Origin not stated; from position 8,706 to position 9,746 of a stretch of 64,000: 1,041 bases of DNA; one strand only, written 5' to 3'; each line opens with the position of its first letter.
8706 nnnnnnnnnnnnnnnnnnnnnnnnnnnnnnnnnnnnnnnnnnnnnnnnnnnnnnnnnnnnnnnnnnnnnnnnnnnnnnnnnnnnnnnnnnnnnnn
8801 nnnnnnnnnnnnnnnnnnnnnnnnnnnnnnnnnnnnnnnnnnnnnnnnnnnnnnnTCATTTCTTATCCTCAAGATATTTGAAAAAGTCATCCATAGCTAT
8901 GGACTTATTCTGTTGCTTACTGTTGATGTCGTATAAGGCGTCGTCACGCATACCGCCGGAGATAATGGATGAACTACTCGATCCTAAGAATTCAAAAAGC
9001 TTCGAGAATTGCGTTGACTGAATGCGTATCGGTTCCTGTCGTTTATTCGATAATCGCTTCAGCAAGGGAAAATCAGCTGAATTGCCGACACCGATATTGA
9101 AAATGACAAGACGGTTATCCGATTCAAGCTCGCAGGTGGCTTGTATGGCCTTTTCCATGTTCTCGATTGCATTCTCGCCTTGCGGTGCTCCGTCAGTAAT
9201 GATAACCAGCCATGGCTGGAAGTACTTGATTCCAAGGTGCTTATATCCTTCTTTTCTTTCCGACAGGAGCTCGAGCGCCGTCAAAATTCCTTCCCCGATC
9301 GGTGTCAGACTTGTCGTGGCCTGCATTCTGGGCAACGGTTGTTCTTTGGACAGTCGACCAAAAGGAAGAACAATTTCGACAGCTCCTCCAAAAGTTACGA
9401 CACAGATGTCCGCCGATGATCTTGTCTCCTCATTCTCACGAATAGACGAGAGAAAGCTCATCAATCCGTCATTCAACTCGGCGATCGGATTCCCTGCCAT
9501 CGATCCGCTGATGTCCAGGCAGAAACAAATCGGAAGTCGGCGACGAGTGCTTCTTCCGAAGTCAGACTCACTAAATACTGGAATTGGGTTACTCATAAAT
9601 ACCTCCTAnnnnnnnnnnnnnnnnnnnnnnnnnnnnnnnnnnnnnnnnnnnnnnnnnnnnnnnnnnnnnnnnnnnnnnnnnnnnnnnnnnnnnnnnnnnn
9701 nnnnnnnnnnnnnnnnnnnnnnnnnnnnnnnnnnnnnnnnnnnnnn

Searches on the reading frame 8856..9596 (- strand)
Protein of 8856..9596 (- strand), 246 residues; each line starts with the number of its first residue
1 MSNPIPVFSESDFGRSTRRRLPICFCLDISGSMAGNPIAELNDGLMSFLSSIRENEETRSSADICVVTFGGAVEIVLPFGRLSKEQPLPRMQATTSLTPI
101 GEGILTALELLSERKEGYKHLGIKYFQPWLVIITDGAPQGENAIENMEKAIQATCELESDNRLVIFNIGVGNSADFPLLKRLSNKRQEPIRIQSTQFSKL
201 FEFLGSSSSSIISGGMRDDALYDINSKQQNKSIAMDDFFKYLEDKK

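Call 4: search_protein_families(library=pfam, proteins=[window:8856-9596:-], max_evalue=0.01)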
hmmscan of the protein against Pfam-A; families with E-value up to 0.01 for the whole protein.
window:8856-9596:- (246 aa): 3 families
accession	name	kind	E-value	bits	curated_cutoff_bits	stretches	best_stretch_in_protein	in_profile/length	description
PF00092.34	VWA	-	3.1e-12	47.5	23.8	1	23-199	2-167/174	von Willebrand factor type A domain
PF13519.12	VWA_2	-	7.2e-08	33.5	27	1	24-136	2-106/107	von Willebrand factor type A domain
PF07002.22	Copine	-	0.004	17.1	27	1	129-198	111-178/218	Copine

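Call 5: search_protein_families(library=padloc, proteins=[window:8856-9596:-], max_evalue=0.01)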
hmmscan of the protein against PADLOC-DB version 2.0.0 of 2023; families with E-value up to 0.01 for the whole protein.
window:8856-9596:- (246 aa): 0 families

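Call 6: search_protein_families(library=ncbifam, proteins=[window:8856-9596:-], max_evalue=0.01)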
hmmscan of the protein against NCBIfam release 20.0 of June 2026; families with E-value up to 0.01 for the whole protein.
window:8856-9596:- (246 aa): 1 family
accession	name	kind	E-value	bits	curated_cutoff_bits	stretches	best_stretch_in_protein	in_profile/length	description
TIGR02442.1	Cob-chelat-sub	hypoth_equivalog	3.8e-06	25.6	779.45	1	15-160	467-606/641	putative cobaltochelatase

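Call 59: search_solved_structures(query=window:8856-9596:-, max_evalue=0.001)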
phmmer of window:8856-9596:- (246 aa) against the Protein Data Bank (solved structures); distinct sequences matched with E-value up to 0.001: 1.
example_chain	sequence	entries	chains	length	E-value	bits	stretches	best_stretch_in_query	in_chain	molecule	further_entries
6fpy_A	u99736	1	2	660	7.9e-05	25.5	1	20-185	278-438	Inter-alpha-trypsin inhibitor heavy chain H1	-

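Call 66: search_dna_similar(query=window:8856-9596:-, collection=plasmids, mode=protein, max_evalue=1e-10, max_rows=25, rows=spread)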
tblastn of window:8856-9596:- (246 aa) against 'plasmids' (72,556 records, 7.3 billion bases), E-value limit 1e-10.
Records with a match: 70; places in all: 70; records where one place covers at least 80% of the query: 35.
Best place of each record, by identity: <60% 70.
By first word of the organism name: Klebsiella 9; Escherichia 8; Rhizobium 8; Pseudomonas 7; Sinorhizobium 7; Enterobacter 4; Deinococcus 3; Azospirillum 3; Sphingomonas 2; Trichormus 2; and 15 more.
By predicted mobility (MOB-suite, as given by PLSDB): conjugative 34; non-mobilizable 29; mobilizable 7.
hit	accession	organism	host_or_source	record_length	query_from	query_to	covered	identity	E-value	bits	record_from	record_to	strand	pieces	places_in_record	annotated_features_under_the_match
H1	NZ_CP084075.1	Fusobacterium vincentii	-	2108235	20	204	75%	44.3%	6e-44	164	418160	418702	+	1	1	none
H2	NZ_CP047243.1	Trichormus variabilis 0441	cell culture,thermal spring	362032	12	204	78%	36.3%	5e-29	122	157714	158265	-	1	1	VWA domain-containing protein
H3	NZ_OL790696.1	Escherichia coli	-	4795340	7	201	79%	35.9%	1e-26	114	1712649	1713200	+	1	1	none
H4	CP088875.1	Escherichia coli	Homo sapiens,blood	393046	7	201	79%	35.4%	3e-26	114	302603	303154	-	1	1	yegL: VWA domain-containing protein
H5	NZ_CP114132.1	Escherichia coli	pig,gut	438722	7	201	79%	35.4%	5e-26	113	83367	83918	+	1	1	yegL: VWA domain-containing protein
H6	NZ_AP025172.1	Cupriavidus sp. P-10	-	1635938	8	197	77%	35.8%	7e-27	115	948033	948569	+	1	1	none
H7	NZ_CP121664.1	Rhizobium sp. CB3090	Gliricidia sp.,cell culture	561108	1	203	83%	33.0%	4e-21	99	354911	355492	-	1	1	VWA domain-containing protein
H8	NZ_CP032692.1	Rhizobium sp. CCGE532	Phaseolus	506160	1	203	83%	32.5%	9e-21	98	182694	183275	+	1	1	VWA domain-containing protein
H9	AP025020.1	Calothrix sp. PCC 7716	-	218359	12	204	78%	34.2%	7e-27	115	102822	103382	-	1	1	von Willebrand factor, type A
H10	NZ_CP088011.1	Rhizobium sp. T136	Melilotus albus,Cell culture,root nodule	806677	1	201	82%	32.0%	8e-21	98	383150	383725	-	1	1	VWA domain-containing protein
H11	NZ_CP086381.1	Deinococcus radiophilus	Harpadon nehereus,cell culture,2 Mrad ...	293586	8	204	80%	32.5%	5e-22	101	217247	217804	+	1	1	VWA domain-containing protein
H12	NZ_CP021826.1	Sinorhizobium meliloti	Medicago truncatula,Single Cell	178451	1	197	80%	32.2%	1e-21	100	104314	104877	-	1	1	VWA domain-containing protein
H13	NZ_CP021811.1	Sinorhizobium meliloti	Medicago sativa,Single Cell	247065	1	197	80%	32.2%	2e-21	100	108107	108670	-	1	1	VWA domain-containing protein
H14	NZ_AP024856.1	Photobacterium toruni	-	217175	20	204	75%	34.1%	2e-25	111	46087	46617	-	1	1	VWA domain-containing protein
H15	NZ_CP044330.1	Methylocystis rosea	-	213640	8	204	80%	31.5%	4e-21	99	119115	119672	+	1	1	hypothetical protein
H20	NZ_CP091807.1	Klebsiella quasipneumoniae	Homo sapiens,anal swab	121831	6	183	72%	28.7%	5e-14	78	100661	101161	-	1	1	VWA domain-containing protein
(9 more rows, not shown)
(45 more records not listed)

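Call 67: get_annotated_region(hit=H20, flank=6000)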
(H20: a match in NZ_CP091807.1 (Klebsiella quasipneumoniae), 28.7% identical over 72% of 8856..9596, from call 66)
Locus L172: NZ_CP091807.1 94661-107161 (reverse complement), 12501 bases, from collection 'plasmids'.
description: Klebsiella quasipneumoniae strain 21223 plasmid p2_21223, complete sequence
organism: Klebsiella quasipneumoniae (NCBI taxid 1463165)
taxonomy: Bacteria; Pseudomonadota; Gammaproteobacteria; Enterobacterales; Enterobacteriaceae; Klebsiella; Klebsiella quasipneumoniae
host: -; source: Homo sapiens,anal swab; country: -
typing (MOB-suite, as given by PLSDB): non-mobilizable; replicon IncFIA; mating-pair formation MPF_F
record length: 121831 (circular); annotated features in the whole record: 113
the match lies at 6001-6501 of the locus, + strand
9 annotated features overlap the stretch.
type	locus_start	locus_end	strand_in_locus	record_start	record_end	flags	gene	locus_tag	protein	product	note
CDS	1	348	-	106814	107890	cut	-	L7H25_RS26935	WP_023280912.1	IS110 family transposase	-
CDS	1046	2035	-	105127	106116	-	-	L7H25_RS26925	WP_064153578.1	tyrosine-type recombinase/integrase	GO:0015074 - DNA integration [Evidence IEA]; GO:0006310 - DNA recombination [Evidence IEA]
CDS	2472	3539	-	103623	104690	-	-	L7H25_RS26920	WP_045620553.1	hypothetical protein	-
CDS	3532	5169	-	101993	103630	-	-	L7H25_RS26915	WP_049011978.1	AAA family ATPase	-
CDS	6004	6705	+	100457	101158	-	-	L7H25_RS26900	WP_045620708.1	VWA domain-containing protein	-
CDS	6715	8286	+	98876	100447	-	-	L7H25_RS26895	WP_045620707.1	hypothetical protein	-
CDS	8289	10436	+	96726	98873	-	-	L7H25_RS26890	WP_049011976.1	AAA family ATPase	-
CDS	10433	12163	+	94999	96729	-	-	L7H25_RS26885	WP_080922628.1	DUF1887 family CARF protein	-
CDS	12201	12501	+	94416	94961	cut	-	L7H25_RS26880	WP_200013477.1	hypothetical protein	-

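Call 68: get_annotated_region(hit=H1, flank=10000)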
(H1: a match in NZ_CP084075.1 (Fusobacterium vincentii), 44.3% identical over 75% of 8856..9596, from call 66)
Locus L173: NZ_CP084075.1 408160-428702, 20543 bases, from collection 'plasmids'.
description: Fusobacterium vincentii strain SB055 plasmid pSB055A, complete sequence
organism: Fusobacterium vincentii (NCBI taxid 155615)
taxonomy: Bacteria; Fusobacteriota; Fusobacteriia; Fusobacteriales; Fusobacteriaceae; Fusobacterium; Fusobacterium vincentii
host: -; source: -; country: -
typing (MOB-suite, as given by PLSDB): non-mobilizable
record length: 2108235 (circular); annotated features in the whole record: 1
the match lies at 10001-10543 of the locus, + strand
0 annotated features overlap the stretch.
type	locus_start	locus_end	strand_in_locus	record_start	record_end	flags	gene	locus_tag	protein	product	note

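Call 70: search_protein_families(library=pfam, proteins=[L173:4144-4761:+, L173:6656-7564:+, L173:7609-9918:+, L173:9947-10633:+, L173:10647-11714:+, L173:12019-12477:+, L173:12564-13118:+, L173:13694-14419:+, L173:15438-16253:+, L173:16263-17309:+], max_evalue=0.001)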
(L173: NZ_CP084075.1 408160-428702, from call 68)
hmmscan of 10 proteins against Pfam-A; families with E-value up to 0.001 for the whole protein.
L173:4144-4761:+ (205 aa): 2 families
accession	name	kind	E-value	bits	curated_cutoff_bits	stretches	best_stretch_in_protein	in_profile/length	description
PF01965.30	DJ-1_PfpI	-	2.9e-25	89.4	26.6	1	2-187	1-164/165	DJ-1/PfpI family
PF07685.20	GATase_3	-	2.7e-05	24.3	27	1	71-128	33-90/196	CobB/CobQ-like glutamine amidotransferase domain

L173:6656-7564:+ (302 aa): 1 family
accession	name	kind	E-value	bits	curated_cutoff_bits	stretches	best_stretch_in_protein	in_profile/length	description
PF01381.28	HTH_3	-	0.00088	19.7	23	0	20-68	1-49/55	Helix-turn-helix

L173:7609-9918:+ (769 aa): 3 families
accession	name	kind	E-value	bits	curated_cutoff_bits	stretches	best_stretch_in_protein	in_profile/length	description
PF00069.31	Pkinase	-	2.3e-11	44.1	31.7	1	243-441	22-212/263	Protein kinase domain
PF13638.12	PIN_4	-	5e-06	27.3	21.9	1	29-111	3-80/132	PIN domain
PF13451.12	zf_Tbcl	-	0.00071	19.9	24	1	608-645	6-44/48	Probable treble clef domain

L173:9947-10633:+ (228 aa): 2 families
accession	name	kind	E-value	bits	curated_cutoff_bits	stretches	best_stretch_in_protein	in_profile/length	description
PF00092.34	VWA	-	1.6e-09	38.7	23.8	1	22-179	2-151/174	von Willebrand factor type A domain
PF13519.12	VWA_2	-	9.5e-08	33.1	27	1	23-134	2-106/107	von Willebrand factor type A domain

L173:10647-11714:+ (355 aa): 1 family
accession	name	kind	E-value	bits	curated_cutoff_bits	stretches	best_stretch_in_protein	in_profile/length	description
PF13672.11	PP2C_2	-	2.9e-46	158.1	24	1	30-239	2-205/209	Protein phosphatase 2C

L173:12019-12477:+ (152 aa): 0 families

L173:12564-13118:+ (184 aa): 1 family
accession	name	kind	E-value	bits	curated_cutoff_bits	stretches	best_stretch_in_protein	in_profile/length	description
PF04326.19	SLFN_AlbA_2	-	5.1e-23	82.3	25.3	1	16-132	1-117/118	Schlafen, AlbA_2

L173:13694-14419:+ (241 aa): 0 families

L173:15438-16253:+ (271 aa): 1 family
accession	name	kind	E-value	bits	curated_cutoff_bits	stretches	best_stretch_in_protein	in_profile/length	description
PF05853.18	BKACE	-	4.9e-111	370.9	24.8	1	3-269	1-274/274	beta-keto acid cleavage enzyme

L173:16263-17309:+ (348 aa): 1 family
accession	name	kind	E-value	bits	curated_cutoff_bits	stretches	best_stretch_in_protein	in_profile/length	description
PF00107.32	ADH_zinc_N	-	0.00033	21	31.8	1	203-276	4-71/129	Zinc-binding dehydrogenase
